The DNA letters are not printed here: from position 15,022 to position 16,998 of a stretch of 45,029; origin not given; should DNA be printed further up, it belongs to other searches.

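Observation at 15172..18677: Three-gene redox module: cNMP-binding/Grx-like/TrxR-like flavoprotein without redox cysteines, zf-UBP protein, Rieske-FAD reductase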

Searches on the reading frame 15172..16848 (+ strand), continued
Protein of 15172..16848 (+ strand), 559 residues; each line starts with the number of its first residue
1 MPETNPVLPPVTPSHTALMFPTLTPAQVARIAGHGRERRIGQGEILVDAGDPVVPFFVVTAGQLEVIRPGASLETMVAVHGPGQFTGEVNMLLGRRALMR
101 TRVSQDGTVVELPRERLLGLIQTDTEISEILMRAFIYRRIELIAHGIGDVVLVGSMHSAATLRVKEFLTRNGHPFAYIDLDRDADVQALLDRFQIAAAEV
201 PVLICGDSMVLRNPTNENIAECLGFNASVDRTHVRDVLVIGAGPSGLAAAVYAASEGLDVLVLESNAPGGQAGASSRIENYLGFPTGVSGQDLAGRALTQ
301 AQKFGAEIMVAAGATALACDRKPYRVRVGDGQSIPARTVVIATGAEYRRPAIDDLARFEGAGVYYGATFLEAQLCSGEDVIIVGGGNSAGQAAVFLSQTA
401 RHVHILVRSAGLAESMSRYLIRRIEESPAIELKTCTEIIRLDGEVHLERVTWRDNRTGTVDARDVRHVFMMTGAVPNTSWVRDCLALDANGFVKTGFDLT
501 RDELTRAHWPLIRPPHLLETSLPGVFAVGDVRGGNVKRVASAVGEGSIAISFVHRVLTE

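Call 50: get_annotated_region(hit=H30, flank=5000)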
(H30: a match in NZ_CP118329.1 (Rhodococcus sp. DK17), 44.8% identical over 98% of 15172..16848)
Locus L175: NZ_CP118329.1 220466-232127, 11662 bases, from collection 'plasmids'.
description: Rhodococcus sp. DK17 plasmid pDK2, complete sequence
organism: Rhodococcus sp. DK17 (NCBI taxid 186196)
taxonomy: Bacteria; Actinomycetota; Actinomycetes; Mycobacteriales; Nocardiaceae; Rhodococcus; Rhodococcus sp. DK17
host: -; source: pure culture,crude oil-contaminated soil; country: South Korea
typing (MOB-suite, as given by PLSDB): non-mobilizable
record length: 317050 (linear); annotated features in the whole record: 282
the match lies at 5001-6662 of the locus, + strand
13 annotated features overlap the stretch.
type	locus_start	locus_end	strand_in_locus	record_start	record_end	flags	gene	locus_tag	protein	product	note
CDS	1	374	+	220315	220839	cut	-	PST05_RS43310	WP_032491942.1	nucleotide exchange factor GrpE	GO:0006457 - protein folding [Evidence IEA]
CDS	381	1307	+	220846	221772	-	-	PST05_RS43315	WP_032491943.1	J domain-containing protein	-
CDS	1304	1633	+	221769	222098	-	-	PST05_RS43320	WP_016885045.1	chaperone modulator CbpM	-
CDS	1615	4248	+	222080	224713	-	clpB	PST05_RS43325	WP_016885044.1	ATP-dependent chaperone ClpB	GO:0006457 - protein folding [Evidence IEA]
CDS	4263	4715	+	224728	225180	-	trxA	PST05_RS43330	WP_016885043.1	thioredoxin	-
CDS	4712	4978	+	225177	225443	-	-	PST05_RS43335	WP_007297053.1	UBP-type zinc finger domain-containing protein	-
CDS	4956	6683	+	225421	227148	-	-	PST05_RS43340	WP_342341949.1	FAD-dependent oxidoreductase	-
CDS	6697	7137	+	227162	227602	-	-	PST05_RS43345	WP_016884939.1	DUF1931 family protein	-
CDS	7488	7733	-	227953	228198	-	-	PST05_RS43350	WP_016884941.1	hypothetical protein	-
CDS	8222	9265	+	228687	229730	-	-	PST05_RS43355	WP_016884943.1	hypothetical protein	-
CDS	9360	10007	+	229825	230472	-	-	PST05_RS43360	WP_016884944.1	response regulator transcription factor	GO:0000160 - phosphorelay signal transduction system [Evidence IEA]; GO:0006355 - regulation of DNA-templated ...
CDS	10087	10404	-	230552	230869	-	-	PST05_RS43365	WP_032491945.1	phosphopantetheine-binding protein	-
CDS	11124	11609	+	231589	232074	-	-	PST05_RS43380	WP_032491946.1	Hsp20/alpha crystallin family protein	-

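Call 51: get_annotated_region(hit=H34, flank=5000)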
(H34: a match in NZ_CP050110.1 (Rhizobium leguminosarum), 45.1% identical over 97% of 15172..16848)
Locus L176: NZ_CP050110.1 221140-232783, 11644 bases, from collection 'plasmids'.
description: Rhizobium leguminosarum bv. trifolii strain 3B plasmid pRL3b4, complete sequence
organism: Rhizobium leguminosarum (NCBI taxid 386)
taxonomy: Bacteria; Pseudomonadota; Alphaproteobacteria; Hyphomicrobiales; Rhizobiaceae; Rhizobium; Rhizobium leguminosarum
host: -; source: Trifolium repens; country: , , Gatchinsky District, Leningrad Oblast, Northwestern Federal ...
typing (MOB-suite, as given by PLSDB): mobilizable; relaxase MOBQ
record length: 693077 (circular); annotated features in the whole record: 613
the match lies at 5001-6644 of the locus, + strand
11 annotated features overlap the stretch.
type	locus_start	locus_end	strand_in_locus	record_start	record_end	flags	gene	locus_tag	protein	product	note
CDS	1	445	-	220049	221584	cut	hutH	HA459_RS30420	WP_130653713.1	histidine ammonia-lyase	GO:0006548 - histidine catabolic process [Evidence IEA]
CDS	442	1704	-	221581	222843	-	hutI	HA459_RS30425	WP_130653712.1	imidazolonepropionase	GO:0006548 - histidine catabolic process [Evidence IEA]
CDS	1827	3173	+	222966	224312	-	-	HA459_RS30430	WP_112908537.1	formimidoylglutamate deiminase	-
CDS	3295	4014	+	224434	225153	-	hutC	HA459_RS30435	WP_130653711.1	histidine utilization repressor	GO:0006355 - regulation of DNA-templated transcription [Evidence IEA]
CDS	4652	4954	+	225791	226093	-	-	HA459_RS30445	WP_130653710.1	UBP-type zinc finger domain-containing protein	-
CDS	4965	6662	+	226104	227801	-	-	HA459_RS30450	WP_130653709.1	FAD-dependent oxidoreductase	-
CDS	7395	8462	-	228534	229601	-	-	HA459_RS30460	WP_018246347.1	cyclic nucleotide-binding domain-containing protein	-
CDS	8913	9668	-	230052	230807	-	hutC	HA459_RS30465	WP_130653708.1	histidine utilization repressor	GO:0006355 - regulation of DNA-templated transcription [Evidence IEA]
CDS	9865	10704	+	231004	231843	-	-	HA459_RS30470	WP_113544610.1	transporter substrate-binding domain-containing protein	-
CDS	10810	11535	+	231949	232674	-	-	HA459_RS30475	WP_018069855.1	ABC transporter permease subunit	GO:0015837 - amine transport [Evidence IEA]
CDS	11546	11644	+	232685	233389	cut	-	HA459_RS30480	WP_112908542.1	ABC transporter permease subunit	GO:0015837 - amine transport [Evidence IEA]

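Call 79: predict_structure(alignment_id=A3)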
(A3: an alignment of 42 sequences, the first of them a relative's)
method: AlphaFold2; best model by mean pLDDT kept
length: 559 residues; sequences in the alignment: 42
mean_pLDDT: 77.6   pTM: 0.62
mean pLDDT of the five models: 77.6, 74.0, 71.4, 61.2, 59.1
residues with pLDDT >= 90: 165; 70-90: 230; 50-70: 125; < 50: 39
segments of 3 or more residues with pLDDT < 50: 1-9, 151-154, 267-289
pLDDT, mean of each block of 10 residues (from residue 1): 39 74 93 94 91 88 87 75 83 77 96 88 82 77 55 51 60 58 65 64 58 65 72 88 80 91 61 32 44 64 80 80 84 89 74 85 72 77 83 84 93 81 91 95 91 96 92 76 88 90 90 91 89 61 78 87
secondary structure, 60 per line:
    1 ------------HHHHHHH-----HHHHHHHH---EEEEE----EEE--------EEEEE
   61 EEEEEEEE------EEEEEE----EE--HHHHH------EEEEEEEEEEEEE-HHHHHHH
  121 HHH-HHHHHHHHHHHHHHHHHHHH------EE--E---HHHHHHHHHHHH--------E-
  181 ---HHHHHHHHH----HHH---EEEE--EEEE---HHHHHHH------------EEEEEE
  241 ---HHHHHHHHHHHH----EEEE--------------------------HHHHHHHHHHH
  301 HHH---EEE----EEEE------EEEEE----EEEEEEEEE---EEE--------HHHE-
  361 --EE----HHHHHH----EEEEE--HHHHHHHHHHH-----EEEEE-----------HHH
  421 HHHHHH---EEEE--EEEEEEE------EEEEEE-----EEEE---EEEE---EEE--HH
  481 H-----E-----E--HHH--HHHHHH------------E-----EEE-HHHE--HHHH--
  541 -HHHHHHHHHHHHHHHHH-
elements in order: H13-19 H25-32 E36-40 E45-47 E56-68 E75-80 H89-93 E100-112 H114-123 H125-144 H159-170 H184-192 E203-206 E209-212 H216-222 E235-240 H244-255 E260-263 H290-303 E307-309 E314-317 E324-328 E333-341 E345-347 H369-374 E379-383 H386-396 E402-406 H418-426 E430-433 E436-442 E449-454 E460-463 E467-470 E474-476 H501-506 E525-527 H535-538 H542-558

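Call 81: find_encoding_contigs(protein=P0002, flank=3000, max_places=3)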
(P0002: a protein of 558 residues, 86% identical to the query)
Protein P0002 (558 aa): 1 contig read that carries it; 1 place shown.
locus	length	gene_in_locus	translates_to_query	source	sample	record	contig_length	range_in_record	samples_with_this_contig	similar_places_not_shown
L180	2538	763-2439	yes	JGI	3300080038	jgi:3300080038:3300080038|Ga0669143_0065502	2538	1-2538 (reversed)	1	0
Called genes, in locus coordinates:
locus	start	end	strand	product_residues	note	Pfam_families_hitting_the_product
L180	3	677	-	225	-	?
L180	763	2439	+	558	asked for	PF00027:cNMP_binding, PF01946:Thi4 (weak), PF00890:FAD_binding_2 (weak), PF01266:DAO (weak), PF07992:Pyr_redox_2, PF12831:FAD_oxidored (weak), PF13450:NAD_binding_8, PF13738:Pyr_redox_3, +2 more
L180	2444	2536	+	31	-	?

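Call 84: fold_search(model_id=the predicted structure, library=pdb)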
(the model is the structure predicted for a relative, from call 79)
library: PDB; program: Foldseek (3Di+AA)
matches with E <= 10: 1992; with E <= 0.001: 1411
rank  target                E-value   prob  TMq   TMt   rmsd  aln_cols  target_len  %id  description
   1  7jyp                  8.6e-28  1.00  0.38  0.63   6.4       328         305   28  Structure of thioredoxin reductase from the thermophilic eubacterium Thermosipho africanus TCF52B (released 2021-10-06)
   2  4o5q                  2.3e-27  1.00  0.39  0.41  19.4       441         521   21  Crystal Structure of the Alkylhydroperoxide Reductase AhpF from Escherichia coli (released 2014-11-05)
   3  2q7v_B                7.1e-27  1.00  0.38  0.61   7.2       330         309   32  Crystal Structure of Deinococcus Radiodurans Thioredoxin Reductase (released 2008-07-08)
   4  7aaw_B                1.0e-26  1.00  0.37  0.59   7.0       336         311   27  Thioredoxin Reductase from Bacillus cereus (released 2021-09-15)
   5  7p9d                  1.1e-26  1.00  0.41  0.66   5.9       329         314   31  Crystal structure of Chlamydomonas reinhardtii NADPH Dependent Thioredoxin Reductase 1 domain (released 2022-01-12)
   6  9xub_A                1.1e-26  1.00  0.38  0.62   6.8       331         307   30  Crystal Structure of Thioredoxin reductase from Mycobacterium tuberculosis. (released 2026-02-04)
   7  7p9e_B                1.1e-26  1.00  0.38  0.60   7.0       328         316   31  Chlamydomonas reinhardtii NADPH Dependent Thioredoxin Reductase 1 domain CS mutant (released 2022-01-19)
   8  8cci                  1.2e-26  1.00  0.39  0.63   6.5       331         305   31  Crystal structure of Mycobacterium smegmatis thioredoxin reductase (released 2023-07-26)
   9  2q7v_A                1.2e-26  1.00  0.37  0.60   7.3       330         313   32  Crystal Structure of Deinococcus Radiodurans Thioredoxin Reductase (released 2008-07-08)
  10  7aaw_A                1.4e-26  1.00  0.38  0.60   6.9       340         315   27  Thioredoxin Reductase from Bacillus cereus (released 2021-09-15)
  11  5uth                  1.6e-26  1.00  0.39  0.63   6.9       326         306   32  Crystal structure of thioredoxin reductase from Mycobacterium smegmatis in complex with FAD (released 2017-03-08)
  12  5uwy                  1.6e-26  1.00  0.38  0.62   7.0       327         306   30  The crystal structure of thioredoxin reductase from Streptococcus pyogenes MGAS5005 (released 2017-03-15)
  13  9vv4_B                1.6e-26  1.00  0.39  0.60   6.9       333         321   28  Research on the Structure and Function of Thioredoxin Reductase NTRC (released 2026-01-28)
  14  1hyu                  1.9e-26  1.00  0.40  0.42  13.8       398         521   22  CRYSTAL STRUCTURE OF INTACT AHPF (released 2001-02-14)
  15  5usx_A                2.0e-26  1.00  0.46  0.77   4.1       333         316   27  Crystal structure of thioredoxin-disulfide reductase from Vibrio vulnificus CMCP6 in complex with NADP and FAD (released 2017-02-22)
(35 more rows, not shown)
